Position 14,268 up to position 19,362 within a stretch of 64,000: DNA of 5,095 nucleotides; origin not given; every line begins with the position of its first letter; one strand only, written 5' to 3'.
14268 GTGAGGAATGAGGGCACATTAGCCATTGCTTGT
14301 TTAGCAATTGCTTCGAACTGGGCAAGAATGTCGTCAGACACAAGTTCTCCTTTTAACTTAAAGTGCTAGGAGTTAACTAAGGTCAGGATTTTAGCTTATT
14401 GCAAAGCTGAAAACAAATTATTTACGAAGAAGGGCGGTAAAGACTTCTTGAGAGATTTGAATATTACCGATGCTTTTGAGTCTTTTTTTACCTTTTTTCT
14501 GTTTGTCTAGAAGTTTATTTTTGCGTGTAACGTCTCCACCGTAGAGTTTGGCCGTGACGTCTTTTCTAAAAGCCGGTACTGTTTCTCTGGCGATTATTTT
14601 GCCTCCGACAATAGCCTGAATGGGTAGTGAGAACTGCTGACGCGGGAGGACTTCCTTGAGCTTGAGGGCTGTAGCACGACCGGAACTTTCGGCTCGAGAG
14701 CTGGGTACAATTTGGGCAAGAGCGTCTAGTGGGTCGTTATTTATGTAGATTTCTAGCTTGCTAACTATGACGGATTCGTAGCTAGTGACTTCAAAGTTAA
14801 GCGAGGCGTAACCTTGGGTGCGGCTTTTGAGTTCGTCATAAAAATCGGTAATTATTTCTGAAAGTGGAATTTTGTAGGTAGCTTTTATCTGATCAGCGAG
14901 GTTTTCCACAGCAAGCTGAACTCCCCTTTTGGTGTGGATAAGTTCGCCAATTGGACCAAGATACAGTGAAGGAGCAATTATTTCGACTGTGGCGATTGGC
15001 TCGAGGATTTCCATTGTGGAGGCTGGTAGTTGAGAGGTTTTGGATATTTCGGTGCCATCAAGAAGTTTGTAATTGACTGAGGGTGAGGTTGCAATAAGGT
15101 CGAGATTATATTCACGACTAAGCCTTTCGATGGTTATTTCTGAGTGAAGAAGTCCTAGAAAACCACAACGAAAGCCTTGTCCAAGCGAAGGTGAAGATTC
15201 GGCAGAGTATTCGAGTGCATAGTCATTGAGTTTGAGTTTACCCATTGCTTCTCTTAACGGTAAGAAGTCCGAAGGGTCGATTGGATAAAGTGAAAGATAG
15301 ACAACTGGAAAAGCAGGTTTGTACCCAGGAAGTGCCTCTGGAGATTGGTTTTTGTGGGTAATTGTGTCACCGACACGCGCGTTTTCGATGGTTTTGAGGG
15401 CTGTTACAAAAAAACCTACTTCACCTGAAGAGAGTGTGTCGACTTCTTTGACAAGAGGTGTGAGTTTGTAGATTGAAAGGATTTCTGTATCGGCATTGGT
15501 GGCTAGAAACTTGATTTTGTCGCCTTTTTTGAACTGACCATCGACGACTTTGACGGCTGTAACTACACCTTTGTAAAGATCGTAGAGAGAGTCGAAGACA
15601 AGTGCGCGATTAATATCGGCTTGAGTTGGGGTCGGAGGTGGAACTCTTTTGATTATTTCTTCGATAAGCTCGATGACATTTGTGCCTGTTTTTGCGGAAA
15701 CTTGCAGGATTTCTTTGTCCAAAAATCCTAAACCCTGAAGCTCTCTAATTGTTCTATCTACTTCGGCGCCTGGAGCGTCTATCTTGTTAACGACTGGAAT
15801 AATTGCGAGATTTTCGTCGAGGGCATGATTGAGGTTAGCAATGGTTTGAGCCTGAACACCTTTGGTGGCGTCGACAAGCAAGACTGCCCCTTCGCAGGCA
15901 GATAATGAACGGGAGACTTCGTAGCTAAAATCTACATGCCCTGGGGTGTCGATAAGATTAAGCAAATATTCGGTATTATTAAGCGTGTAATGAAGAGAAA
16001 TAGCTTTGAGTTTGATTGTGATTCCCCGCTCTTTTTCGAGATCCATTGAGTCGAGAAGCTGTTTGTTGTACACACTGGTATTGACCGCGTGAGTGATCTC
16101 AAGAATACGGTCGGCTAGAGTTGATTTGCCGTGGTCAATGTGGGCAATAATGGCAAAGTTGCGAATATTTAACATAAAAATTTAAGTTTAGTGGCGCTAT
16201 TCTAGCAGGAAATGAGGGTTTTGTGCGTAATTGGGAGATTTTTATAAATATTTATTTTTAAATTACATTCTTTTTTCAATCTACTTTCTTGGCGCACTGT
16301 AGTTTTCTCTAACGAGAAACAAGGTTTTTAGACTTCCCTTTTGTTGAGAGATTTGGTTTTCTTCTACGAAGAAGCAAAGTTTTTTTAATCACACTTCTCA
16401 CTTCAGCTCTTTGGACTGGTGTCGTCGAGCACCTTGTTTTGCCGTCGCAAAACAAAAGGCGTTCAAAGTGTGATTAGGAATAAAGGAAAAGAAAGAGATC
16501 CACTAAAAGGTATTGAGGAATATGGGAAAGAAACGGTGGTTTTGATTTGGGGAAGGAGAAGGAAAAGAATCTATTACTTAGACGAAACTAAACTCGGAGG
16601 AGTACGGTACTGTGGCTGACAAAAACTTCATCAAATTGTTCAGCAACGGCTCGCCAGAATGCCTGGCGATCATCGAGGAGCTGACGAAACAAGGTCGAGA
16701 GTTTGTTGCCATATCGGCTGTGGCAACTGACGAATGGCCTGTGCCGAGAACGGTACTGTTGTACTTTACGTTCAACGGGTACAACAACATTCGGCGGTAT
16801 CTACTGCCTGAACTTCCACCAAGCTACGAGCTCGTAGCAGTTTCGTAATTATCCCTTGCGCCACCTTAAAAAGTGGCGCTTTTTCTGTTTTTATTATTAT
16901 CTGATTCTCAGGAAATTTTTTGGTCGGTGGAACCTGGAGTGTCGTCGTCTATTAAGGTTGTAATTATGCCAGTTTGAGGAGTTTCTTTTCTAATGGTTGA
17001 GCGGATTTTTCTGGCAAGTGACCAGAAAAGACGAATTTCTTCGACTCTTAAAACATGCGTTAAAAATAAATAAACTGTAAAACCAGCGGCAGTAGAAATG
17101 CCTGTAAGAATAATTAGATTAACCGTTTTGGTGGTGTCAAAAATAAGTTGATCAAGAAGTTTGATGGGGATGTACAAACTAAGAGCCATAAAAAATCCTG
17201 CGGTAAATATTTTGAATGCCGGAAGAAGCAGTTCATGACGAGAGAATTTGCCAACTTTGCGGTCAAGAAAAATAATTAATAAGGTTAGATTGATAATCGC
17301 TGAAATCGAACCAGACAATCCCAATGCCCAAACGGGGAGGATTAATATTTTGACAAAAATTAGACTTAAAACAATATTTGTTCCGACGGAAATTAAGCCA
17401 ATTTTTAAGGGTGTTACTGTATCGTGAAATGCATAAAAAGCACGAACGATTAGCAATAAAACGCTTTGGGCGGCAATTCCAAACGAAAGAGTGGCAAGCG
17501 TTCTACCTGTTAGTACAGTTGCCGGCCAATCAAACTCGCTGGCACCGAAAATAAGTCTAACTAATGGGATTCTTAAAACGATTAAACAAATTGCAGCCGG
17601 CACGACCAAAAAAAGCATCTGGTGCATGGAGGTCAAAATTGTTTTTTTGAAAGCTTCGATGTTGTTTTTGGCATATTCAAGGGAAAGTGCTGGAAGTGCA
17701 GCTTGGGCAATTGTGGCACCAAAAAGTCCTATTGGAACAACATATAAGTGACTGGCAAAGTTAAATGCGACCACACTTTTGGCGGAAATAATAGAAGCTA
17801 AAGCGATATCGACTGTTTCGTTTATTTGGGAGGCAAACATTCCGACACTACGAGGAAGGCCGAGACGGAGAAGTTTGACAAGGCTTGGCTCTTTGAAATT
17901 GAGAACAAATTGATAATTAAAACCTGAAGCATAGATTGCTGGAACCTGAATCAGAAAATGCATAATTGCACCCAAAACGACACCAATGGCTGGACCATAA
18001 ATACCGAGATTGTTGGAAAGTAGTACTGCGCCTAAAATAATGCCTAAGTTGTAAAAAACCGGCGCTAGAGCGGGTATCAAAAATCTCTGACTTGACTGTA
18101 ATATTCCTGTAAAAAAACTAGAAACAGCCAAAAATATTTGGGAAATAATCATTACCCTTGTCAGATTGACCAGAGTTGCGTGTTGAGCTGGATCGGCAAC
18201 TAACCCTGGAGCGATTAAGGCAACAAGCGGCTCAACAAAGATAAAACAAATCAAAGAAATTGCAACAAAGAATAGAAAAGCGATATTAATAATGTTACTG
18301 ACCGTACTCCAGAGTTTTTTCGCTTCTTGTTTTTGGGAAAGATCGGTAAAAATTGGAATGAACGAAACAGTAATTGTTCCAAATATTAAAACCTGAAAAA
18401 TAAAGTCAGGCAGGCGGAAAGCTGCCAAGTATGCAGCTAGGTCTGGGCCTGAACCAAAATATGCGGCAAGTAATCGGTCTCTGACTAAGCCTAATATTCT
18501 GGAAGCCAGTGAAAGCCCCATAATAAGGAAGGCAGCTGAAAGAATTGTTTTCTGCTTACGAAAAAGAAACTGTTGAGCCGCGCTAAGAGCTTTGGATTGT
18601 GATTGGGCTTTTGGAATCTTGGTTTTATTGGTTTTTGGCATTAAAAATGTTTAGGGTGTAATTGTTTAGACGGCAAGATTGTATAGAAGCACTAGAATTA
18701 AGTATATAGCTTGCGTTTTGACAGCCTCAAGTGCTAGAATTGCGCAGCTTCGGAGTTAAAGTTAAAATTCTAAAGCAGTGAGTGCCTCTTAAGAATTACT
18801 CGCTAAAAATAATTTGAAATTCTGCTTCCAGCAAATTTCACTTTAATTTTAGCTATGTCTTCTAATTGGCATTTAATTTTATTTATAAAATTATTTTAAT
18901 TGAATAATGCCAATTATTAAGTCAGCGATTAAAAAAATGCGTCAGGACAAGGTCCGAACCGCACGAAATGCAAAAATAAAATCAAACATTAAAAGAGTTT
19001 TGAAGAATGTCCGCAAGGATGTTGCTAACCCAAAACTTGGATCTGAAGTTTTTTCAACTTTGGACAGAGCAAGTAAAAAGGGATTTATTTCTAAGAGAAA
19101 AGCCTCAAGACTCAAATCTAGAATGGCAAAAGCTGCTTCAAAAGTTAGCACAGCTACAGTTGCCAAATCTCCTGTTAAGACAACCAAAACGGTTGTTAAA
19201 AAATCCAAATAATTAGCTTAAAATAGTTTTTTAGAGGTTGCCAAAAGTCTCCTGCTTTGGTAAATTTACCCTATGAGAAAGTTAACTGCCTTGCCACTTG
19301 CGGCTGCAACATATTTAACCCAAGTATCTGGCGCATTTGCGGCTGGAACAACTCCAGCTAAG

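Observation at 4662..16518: Family of six modular, highly structured intergenic repeat elements (A-F)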

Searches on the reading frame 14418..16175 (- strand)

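Call 11: search_protein_families(library=pfam, proteins=[window:14418-16175:-])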
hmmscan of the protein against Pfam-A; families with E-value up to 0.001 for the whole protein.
window:14418-16175:- (585 aa): 5 families
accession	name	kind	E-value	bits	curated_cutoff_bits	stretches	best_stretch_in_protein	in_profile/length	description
PF00009.33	GTP_EFTU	-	2.9e-54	183.9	26.5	1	3-179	2-187/188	Elongation factor Tu GTP binding domain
PF06421.17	LepA_C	-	4.6e-44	149.4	29.7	1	478-583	1-106/107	GTP-binding protein LepA C-terminus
PF00679.30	EFG_C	-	1.8e-17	63.6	27.9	1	389-469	1-81/89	Elongation factor G C-terminus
PF03144.31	GTP_EFTU_D2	-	1.5e-10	41.8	30.3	1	203-273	1-73/73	Elongation factor Tu domain 2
PF00071.28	Ras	-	5.3e-06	26.5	21.6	1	48-178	26-160/162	Ras family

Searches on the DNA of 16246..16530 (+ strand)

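Call 101: search_dna_similar(query=window:16246-16530:+, collection=phages, mode=distant, max_evalue=0.01, max_rows=5)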
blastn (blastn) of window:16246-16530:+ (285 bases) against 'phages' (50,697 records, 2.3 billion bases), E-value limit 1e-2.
No match.

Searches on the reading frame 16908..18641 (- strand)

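Call 11: search_protein_families(library=pfam, proteins=[window:16908-18641:-])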
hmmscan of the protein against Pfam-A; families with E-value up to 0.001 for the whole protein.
window:16908-18641:- (577 aa): 2 families
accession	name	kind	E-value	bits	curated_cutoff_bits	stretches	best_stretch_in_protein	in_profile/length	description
PF03023.19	MurJ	-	6.2e-76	256.3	27.4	1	58-493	1-433/451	Lipid II flippase MurJ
PF01554.23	MatE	-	8e-10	39.1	24.9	1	265-427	3-160/161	MatE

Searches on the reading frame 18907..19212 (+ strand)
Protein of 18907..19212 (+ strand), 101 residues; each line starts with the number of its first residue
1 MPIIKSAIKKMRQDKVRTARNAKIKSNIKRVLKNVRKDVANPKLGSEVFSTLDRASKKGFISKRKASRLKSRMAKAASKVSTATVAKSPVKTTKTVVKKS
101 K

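Call 85: search_protein_families(library=pfam, proteins=[window:18907-19212:+], max_evalue=0.001)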
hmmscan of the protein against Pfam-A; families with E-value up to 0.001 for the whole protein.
window:18907-19212:+ (101 aa): 1 family
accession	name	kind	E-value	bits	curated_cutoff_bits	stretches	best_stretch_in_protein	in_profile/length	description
PF01649.23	Ribosomal_S20p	-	3.5e-15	56.8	29.5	1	4-76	3-81/83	Ribosomal protein S20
